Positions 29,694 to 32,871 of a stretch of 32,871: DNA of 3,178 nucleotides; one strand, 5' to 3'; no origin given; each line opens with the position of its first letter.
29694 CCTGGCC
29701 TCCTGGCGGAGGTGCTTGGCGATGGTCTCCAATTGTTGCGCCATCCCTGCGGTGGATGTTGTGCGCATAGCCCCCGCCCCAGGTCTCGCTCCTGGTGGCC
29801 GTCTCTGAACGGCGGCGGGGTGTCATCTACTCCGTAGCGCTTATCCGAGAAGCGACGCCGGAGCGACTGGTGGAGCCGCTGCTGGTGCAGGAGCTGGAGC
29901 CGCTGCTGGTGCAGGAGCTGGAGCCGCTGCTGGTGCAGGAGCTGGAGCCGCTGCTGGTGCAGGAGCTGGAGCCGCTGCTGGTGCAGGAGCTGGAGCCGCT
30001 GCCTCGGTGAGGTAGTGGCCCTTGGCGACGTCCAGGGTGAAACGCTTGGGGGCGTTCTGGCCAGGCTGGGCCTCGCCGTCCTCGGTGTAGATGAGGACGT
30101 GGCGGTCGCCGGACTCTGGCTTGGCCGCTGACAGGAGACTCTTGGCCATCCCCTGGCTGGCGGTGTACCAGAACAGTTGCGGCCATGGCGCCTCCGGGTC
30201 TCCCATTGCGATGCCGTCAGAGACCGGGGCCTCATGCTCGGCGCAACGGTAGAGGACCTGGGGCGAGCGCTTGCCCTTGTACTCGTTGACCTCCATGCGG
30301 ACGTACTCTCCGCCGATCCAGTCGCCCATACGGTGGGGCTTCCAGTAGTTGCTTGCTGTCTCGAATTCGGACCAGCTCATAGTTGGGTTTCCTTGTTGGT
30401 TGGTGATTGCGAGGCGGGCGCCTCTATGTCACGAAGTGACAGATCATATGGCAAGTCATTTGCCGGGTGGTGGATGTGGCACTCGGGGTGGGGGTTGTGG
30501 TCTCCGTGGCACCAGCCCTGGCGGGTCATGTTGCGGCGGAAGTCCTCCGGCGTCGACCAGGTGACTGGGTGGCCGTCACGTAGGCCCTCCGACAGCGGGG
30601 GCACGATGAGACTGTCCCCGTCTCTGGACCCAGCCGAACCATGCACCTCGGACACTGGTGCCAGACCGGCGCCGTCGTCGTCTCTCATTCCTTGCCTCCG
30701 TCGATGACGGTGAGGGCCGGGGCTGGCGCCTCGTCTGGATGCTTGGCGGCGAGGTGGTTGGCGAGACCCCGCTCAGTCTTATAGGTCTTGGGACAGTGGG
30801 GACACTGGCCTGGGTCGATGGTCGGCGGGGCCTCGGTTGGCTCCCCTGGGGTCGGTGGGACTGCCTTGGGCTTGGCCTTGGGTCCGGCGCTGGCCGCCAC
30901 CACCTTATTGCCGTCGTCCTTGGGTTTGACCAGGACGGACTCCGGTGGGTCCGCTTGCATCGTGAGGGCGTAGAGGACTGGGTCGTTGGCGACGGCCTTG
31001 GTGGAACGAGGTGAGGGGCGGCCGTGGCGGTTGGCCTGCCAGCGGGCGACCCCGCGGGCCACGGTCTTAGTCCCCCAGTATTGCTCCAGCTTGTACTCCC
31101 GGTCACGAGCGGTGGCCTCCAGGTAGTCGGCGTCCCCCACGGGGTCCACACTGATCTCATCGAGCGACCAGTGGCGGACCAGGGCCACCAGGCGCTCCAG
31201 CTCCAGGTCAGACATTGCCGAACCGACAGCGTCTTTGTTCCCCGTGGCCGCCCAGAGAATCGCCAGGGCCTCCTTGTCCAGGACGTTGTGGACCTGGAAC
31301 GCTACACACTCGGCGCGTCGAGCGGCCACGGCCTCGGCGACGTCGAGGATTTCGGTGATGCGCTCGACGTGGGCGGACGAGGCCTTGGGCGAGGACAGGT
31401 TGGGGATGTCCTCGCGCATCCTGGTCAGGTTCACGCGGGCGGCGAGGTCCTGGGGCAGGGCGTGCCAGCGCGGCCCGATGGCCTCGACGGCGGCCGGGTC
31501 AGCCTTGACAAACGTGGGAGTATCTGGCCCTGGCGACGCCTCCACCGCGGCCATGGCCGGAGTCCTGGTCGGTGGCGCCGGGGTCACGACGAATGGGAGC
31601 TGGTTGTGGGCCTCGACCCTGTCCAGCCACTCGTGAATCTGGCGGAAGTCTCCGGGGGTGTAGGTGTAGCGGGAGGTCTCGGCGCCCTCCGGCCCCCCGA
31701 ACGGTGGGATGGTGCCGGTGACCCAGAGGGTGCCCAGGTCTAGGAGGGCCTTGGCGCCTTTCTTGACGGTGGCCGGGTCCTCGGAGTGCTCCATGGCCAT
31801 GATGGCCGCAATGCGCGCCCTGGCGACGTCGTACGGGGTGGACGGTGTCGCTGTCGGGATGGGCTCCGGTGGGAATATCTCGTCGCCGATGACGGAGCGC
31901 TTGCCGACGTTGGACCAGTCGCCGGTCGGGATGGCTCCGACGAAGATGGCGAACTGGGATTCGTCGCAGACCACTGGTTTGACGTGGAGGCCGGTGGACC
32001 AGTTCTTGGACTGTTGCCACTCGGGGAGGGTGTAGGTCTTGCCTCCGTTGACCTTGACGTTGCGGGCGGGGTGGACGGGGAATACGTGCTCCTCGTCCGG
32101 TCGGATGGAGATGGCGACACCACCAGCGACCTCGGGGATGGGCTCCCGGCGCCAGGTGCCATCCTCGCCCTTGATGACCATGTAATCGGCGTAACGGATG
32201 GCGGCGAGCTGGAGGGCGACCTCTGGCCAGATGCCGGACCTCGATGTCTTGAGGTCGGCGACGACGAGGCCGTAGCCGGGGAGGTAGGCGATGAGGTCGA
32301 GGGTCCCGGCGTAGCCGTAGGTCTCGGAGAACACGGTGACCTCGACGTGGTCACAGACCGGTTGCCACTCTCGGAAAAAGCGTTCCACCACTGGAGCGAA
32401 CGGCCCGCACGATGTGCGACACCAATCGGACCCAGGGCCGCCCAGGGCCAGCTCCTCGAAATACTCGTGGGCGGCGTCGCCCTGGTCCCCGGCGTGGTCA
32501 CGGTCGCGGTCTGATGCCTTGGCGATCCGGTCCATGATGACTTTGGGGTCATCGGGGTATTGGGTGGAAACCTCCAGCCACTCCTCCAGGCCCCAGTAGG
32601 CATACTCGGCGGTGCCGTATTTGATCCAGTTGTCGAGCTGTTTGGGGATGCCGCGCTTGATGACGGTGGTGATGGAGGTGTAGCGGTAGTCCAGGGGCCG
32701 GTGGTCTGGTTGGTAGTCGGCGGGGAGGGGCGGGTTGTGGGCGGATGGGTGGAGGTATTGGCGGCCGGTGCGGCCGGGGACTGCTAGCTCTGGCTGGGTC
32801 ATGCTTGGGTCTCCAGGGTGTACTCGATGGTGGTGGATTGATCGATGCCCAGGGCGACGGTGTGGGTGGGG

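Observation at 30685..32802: PD-(D/E)XK nuclease fused through a ~350-aa extension to a canonical eukaryote-style C2H2 zinc finger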

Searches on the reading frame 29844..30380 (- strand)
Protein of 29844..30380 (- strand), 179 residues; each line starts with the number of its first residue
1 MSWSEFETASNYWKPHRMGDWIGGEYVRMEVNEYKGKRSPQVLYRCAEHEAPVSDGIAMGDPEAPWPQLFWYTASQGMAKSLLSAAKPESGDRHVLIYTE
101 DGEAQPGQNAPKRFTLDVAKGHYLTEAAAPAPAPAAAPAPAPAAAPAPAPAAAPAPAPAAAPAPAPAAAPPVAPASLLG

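Call 11: search_protein_families(library=phrogs, proteins=[window:29844-30380:-], max_evalue=0.001)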
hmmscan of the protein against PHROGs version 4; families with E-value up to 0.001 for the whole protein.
window:29844-30380:- (179 aa): 0 families

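Call 19: search_protein_families(library=pfam, proteins=[window:29844-30380:-], max_evalue=0.01)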
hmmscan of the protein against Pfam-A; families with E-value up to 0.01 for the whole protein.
window:29844-30380:- (179 aa): 0 families

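Call 76: search_protein_families(library=phrogs, alignment_id=A4, max_evalue=0.1)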
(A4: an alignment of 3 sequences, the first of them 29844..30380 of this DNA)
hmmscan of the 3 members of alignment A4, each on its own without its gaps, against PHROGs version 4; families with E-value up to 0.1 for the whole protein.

A. member 1, window:29844-30380:- (179 aa): 0 families

B. families by the number of members that match (of 3 scanned): 2 families
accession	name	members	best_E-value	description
phrog_1911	-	2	0.00087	-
phrog_6009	-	1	0.0062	-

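Call 77: search_solved_structures(query=A4, max_evalue=10)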
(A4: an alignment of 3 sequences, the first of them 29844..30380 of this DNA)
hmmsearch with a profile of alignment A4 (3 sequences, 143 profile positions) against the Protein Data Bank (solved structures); distinct sequences matched with E-value up to 10: 5.
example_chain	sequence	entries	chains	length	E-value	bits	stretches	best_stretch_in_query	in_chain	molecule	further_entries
5oun_A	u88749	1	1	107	0.55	13.7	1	22-117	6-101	RuvB-like protein 2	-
8eu9_U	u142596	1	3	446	1.2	12.6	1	16-117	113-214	RuvB-like protein 2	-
8ets_U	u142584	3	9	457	1.2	12.5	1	16-117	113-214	RuvB-like protein 2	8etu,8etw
8euf_U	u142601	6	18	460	1.3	12.5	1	16-117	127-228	RuvB-like protein 2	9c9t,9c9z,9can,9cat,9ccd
6gej_U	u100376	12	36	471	1.3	12.4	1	16-117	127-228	RuvB-like protein 2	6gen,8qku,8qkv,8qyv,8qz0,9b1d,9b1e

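Call 84: search_protein_families(library=ncbifam, proteins=[window:29844-30380:-], max_evalue=0.1)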
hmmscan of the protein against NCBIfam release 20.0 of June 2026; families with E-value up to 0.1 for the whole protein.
window:29844-30380:- (179 aa): 0 families
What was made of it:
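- Tried and rejected: No PHROG of known function, and no Pfam or NCBIfam match (calls 11, 19, 76, 84).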

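Call 93: search_solved_structures(query=A5, max_evalue=10)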
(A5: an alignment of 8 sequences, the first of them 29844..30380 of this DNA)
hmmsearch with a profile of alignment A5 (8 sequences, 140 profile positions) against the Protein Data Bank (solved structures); distinct sequences matched with E-value up to 10: 4.
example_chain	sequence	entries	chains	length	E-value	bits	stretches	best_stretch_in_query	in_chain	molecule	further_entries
4wo7_A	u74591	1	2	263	0.3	14.7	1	12-92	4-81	Foldase protein PrsA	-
2cqa_A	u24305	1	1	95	0.69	13.5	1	24-85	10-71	RuvB-like 2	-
5oun_A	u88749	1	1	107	1.2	12.7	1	21-84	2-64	RuvB-like protein 2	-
8g4l_bo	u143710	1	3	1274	1.5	12.4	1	79-137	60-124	Myosin-binding protein C, cardiac-type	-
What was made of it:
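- On Exonuclease + single-strand annealing protein recombination pair (Red, RecET): The PDB profile search gives only non-significant hits, mostly to the RuvBL2 domain II OB fold (E=0.55-1.3; one unrelated PrsA hit at E=0.3) (calls 77, 93).
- Tried and rejected: The OB-fold hint from RuvBL2 domain II is not significant (calls 77, 93).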

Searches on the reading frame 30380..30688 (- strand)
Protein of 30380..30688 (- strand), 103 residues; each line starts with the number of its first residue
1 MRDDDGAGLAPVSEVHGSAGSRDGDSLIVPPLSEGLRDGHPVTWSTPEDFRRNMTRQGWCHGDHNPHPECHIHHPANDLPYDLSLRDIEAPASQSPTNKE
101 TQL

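Call 19: search_protein_families(library=pfam, proteins=[window:30380-30688:-], max_evalue=0.01)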
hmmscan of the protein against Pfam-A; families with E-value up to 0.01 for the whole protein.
window:30380-30688:- (103 aa): 0 families

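Call 84: search_protein_families(library=ncbifam, proteins=[window:30380-30688:-], max_evalue=0.1)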
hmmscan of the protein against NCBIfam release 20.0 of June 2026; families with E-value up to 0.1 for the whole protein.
window:30380-30688:- (103 aa): 0 families

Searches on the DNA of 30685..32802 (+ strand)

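Call 5: search_dna_similar(query=window:30685-32802:+, collection=phages, mode=near, max_rows=30)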
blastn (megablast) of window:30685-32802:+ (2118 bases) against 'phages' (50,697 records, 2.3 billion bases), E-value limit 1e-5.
No match.

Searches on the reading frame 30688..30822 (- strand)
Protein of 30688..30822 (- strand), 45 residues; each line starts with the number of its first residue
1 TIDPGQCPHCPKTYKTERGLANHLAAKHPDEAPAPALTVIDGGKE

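Call 63: search_dna_similar(query=window:30688-30822:-, collection=phages, mode=protein, max_evalue=10, max_rows=40)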
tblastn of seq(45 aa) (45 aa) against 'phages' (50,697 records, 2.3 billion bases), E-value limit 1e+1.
Records with a match: 51; places in all: 51; records where one place covers at least 80% of the query: 7.
Best place of each record, by identity: 60-80% 1; <60% 50.
By first word of the organism name: Staphylococcus 10; Bacillus 7; Rhizobium 7; Mycobacterium 6; Microbacterium 4; Thermococcus 3; Vibrio 2; Streptomyces 2; Bicaudavirus 2; Burkholderia 2; and 4 more.
By host as written in the record: Staphylococcus aureus 7; Bacillus subtilis 4; - 3; Vibrio alginolyticus CECT 521 2; Microbacterium foliorum NRRL B-24224 2; Microbacterium foliorum NRRL B-24224 SEA 2; Burkholderia cenocepacia HI2424 2; Pseudomonas aeruginosa 2; and 22 more.
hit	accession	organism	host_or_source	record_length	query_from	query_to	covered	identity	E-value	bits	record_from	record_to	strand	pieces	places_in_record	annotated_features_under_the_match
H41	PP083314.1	Vibrio phage VB_VaC_SRILMA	Vibrio alginolyticus CECT 521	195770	2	44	96%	34.9%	2e+0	30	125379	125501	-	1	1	hypothetical protein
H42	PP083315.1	Vibrio phage VB_VaC_TDDLMA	Vibrio alginolyticus CECT 521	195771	2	44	96%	34.9%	2e+0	30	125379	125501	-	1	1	hypothetical protein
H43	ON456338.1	Streptomyces phage Stuff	Streptomyces griseus ATCC 10137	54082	7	44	84%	39.5%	8e-1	31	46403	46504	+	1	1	62: hypothetical protein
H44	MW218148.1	Staphylococcus phage vB_StaM_SA1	Staphylococcus lentus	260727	6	31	58%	50.0%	1e-2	36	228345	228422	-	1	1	endonuclease fused to N-terminal Zn finger domain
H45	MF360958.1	Salicola phage SCTP-2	Salicola sp. PV4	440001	6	24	42%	68.4%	2e-1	33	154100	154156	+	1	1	147: hypothetical protein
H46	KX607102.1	Acidianus two-tailed phage variant 1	Acidianus convivator AA9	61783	2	31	67%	43.3%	7e+0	29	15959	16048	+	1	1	hypothetical protein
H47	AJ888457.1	Bicaudavirus pozzuoliense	-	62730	2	31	67%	43.3%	7e+0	29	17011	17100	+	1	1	hypothetical protein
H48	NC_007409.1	Bicaudavirus pozzuoliense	Acidianus convivator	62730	2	31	67%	43.3%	7e+0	29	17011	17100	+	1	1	hypothetical protein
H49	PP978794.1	Microbacterium phage Casino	Microbacterium foliorum NRRL B-24224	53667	6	36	69%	41.9%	5e+0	29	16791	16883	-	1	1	22: DNA binding protein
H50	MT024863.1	Microbacterium phage Arete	Microbacterium foliorum NRRL B-24224 SEA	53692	6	36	69%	41.9%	7e+0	29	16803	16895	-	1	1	23: DNA binding protein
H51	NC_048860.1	Microbacterium phage Arete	Microbacterium foliorum NRRL B-24224 SEA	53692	6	36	69%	41.9%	7e+0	29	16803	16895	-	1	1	23: hypothetical protein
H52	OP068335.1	Microbacterium phage Hannabella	Microbacterium foliorum NRRL B-24224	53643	6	36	69%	41.9%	8e+0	28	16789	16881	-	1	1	23: hypothetical protein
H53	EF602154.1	Burkholderia phage BcepNY3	Burkholderia cenocepacia HI2424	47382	5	42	84%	33.3%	4e+0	29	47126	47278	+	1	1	none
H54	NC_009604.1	Burkholderia phage BcepNY3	Burkholderia cenocepacia HI2424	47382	5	42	84%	33.3%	4e+0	29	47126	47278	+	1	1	none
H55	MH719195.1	Pseudomonas phage Ps59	Pseudomonas aeruginosa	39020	7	44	84%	32.5%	5e+0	29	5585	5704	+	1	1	transposase A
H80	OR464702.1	Mycobacterium phage harman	Mycolicibacterium smegmatis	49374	5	28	53%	41.7%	9e+0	28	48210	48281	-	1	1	C2H2-type domain-containing protein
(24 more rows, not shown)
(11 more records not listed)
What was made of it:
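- Closest known: Phage endonucleases annotated as 'endonuclease fused to N-terminal Zn finger domain'. Same: All are DNA-processing enzymes carrying one small C2H2-like finger as an accessory DNA-binding element. tblastn of the tail gives weak hits to the phage endonucleases (E=0.01 to 1, call 63).
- Weak tblastn hits to phage endonucleases annotated as Zn-finger fusions (E=0.01 to 1) suggest the arrangement has precedents (call 63).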

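Call 67: get_annotated_region(hit=H80, flank=1500)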
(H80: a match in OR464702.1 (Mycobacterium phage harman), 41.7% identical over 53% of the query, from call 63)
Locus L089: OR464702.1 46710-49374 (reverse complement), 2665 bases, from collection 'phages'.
description: Mycobacterium phage harman, complete genome.
organism: Mycobacterium phage harman (NCBI taxid 3079577)
taxonomy: Viruses; Duplodnaviria; Heunggongvirae; Uroviricota; Caudoviricetes; Northamptonvirus
host: Mycolicibacterium smegmatis; source: -; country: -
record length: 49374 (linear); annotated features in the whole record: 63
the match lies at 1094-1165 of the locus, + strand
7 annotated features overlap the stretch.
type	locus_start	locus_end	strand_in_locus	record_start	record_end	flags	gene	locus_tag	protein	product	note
CDS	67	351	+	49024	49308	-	-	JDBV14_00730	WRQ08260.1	hypothetical protein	label: hypothetical protein CDS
CDS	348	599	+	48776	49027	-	-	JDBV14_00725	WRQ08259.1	hypothetical protein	label: hypothetical protein CDS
CDS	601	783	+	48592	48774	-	-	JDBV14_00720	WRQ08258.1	hypothetical protein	label: hypothetical protein CDS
CDS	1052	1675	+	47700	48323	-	-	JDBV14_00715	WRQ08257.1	C2H2-type domain-containing protein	label: C2H2-type domain-containing protein CDS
CDS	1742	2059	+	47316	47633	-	-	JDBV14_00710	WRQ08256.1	hypothetical protein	label: hypothetical protein CDS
CDS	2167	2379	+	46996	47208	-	-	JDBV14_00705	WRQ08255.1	hypothetical protein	label: hypothetical protein CDS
CDS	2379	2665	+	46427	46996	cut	-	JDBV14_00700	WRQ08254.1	hypothetical protein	label: hypothetical protein CDS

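Call 68: get_annotated_region(hit=H49, flank=1500)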
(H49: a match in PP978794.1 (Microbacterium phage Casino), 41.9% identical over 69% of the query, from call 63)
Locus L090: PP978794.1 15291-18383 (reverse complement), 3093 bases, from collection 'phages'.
description: Microbacterium phage Casino, complete genome.
organism: Microbacterium phage Casino (NCBI taxid 3162891)
taxonomy: Viruses
host: Microbacterium foliorum NRRL B-24224; source: soil; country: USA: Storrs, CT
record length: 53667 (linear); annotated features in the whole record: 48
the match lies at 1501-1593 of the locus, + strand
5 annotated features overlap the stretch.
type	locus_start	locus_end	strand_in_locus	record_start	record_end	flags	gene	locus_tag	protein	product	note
CDS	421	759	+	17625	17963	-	24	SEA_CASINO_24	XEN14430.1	hypothetical protein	-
CDS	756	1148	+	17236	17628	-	23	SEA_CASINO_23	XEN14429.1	hypothetical protein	-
CDS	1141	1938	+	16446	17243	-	22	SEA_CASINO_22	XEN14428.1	DNA binding protein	-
CDS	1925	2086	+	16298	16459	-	21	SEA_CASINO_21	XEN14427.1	hypothetical protein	-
CDS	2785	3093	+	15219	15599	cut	20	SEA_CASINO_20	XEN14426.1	hypothetical protein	-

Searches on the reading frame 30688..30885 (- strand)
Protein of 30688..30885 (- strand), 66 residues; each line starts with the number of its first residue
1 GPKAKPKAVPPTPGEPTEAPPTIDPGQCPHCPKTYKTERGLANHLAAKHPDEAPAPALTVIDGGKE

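Call 74: search_solved_structures(query=window:30688-30885:-, max_evalue=10, show_alignments=3)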
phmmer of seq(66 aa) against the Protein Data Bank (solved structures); distinct sequences matched with E-value up to 10: 47.
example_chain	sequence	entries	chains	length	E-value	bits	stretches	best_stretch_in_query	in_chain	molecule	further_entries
7ysf_A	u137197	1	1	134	0.0024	21.3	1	25-60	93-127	Zinc finger protein 524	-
2gqj_A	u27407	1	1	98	0.006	20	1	24-56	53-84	Zinc finger protein KIAA1196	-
4gzn_C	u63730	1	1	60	0.0086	19.5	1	25-47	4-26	Zinc finger protein 57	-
4m9v_C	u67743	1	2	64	0.0087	19.5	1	25-47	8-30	Zinc finger protein 57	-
1yui_A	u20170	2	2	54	0.0088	19.5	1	2-49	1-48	GAGA-FACTOR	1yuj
2i13_A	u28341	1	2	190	0.014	18.8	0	21-52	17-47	Aart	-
9dei_F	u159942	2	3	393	0.022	18.2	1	28-57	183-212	RNA-editing complex protein MP42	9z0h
2m0d_A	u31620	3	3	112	0.032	17.7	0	25-47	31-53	Zinc finger and BTB domain-containing protein 17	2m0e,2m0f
8k81_A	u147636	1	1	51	0.032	17.7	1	10-50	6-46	Insulinoma-associated protein 1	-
1mey_C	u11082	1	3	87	0.044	17.3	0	25-53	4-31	CONSENSUS ZINC FINGER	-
8ssq_A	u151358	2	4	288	0.052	17.1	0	25-55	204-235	Transcriptional repressor CTCF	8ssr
2lv2_A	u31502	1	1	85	0.064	16.8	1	27-52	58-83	Insulinoma-associated protein 1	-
5kkq_A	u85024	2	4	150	0.094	16.2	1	22-55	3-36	Transcriptional repressor CTCF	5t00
1x6h_A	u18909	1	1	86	0.1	16.1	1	25-55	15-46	Transcriptional repressor CTCF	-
2elo_A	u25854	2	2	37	0.13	15.9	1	27-51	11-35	Zinc finger protein 406 | Zinc finger protein ZFAT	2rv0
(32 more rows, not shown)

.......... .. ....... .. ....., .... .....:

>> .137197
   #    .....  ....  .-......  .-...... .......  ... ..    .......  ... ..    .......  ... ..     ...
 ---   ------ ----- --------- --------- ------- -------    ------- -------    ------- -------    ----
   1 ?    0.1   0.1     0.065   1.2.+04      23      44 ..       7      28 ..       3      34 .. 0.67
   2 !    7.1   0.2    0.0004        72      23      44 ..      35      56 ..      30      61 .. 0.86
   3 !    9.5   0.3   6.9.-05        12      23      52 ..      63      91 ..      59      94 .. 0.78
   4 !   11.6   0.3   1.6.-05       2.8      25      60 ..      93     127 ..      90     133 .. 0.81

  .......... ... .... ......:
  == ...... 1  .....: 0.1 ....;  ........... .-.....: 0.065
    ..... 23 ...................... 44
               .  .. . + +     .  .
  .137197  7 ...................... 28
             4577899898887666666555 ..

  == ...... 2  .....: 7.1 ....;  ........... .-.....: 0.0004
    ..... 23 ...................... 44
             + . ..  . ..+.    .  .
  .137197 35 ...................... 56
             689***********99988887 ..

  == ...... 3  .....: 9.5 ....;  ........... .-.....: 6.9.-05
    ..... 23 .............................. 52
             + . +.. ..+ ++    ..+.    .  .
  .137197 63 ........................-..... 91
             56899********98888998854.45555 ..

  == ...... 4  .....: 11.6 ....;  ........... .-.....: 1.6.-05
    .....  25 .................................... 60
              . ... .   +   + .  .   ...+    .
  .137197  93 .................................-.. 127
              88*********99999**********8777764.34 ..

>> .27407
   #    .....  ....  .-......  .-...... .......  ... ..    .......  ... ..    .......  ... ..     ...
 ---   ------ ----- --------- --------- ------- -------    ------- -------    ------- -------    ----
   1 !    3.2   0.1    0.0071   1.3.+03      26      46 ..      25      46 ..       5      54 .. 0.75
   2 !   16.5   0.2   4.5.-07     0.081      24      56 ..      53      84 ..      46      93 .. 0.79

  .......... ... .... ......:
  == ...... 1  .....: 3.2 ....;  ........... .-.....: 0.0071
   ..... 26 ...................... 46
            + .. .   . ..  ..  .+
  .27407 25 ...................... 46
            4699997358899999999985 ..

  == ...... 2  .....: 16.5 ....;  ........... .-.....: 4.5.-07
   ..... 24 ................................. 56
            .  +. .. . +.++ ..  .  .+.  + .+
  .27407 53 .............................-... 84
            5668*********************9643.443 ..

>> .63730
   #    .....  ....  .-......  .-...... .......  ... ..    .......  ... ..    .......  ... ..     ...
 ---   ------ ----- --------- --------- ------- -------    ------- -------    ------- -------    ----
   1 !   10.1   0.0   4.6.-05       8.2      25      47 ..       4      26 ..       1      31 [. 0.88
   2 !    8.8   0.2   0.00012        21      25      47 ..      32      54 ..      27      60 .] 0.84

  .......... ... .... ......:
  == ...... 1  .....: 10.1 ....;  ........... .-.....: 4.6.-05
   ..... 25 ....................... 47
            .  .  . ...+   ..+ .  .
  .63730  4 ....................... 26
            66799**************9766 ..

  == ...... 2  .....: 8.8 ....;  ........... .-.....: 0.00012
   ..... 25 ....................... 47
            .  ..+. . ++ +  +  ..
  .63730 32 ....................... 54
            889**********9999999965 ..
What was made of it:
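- Checked: The best are ZNF524 (E=0.0024) and GAGA factor (E=0.0088) (call 74).
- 47 of 47 PDB hits are C2H2 fingers, including GAGA factor aligned across its Lys-rich lead-in and finger (call 74). This is the arrangement that lets the single GAGA finger bind DNA (call 74; own knowledge of PDB 1YUI). All 47 PDB sequence hits are C2H2 fingers, and the alignments extend beyond the ligands, for example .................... against ZNF524 (call 74).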

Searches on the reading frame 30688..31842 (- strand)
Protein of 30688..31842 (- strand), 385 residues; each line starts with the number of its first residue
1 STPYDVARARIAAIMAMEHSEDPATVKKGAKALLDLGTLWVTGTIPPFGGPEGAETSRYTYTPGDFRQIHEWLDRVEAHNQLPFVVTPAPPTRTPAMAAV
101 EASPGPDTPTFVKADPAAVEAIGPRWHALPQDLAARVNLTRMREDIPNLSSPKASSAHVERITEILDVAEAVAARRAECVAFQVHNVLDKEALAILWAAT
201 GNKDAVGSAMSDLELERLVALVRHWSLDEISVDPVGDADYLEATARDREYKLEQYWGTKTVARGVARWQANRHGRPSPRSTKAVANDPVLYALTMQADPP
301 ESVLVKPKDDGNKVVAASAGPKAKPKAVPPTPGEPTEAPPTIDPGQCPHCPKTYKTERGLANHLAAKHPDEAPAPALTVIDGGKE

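Call 24: find_related_loci(query=window:30688-31842:-, collection=viral_contigs, flank=6000)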
Query window:30688-31842:- (385 aa) in viral_contigs; peptide patterns used: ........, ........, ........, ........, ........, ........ (x = any residue, [..] = any of these).
1 stretches matched a pattern, but none encodes a relative of the query by tblastn (E <= 1e-3).

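Call 30: find_related_loci(query=window:30688-31842:-, collection=metagenome_contigs, flank=3000)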
Query window:30688-31842:- (385 aa) in metagenome_contigs; peptide patterns used: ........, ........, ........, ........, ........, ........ (x = any residue, [..] = any of these).
57 stretches matched a pattern, but none encodes a relative of the query by tblastn (E <= 1e-3).
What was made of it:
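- Tried and rejected: The C-terminal half in IMG/VR and in JGI metagenomes (calls 24, 30).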
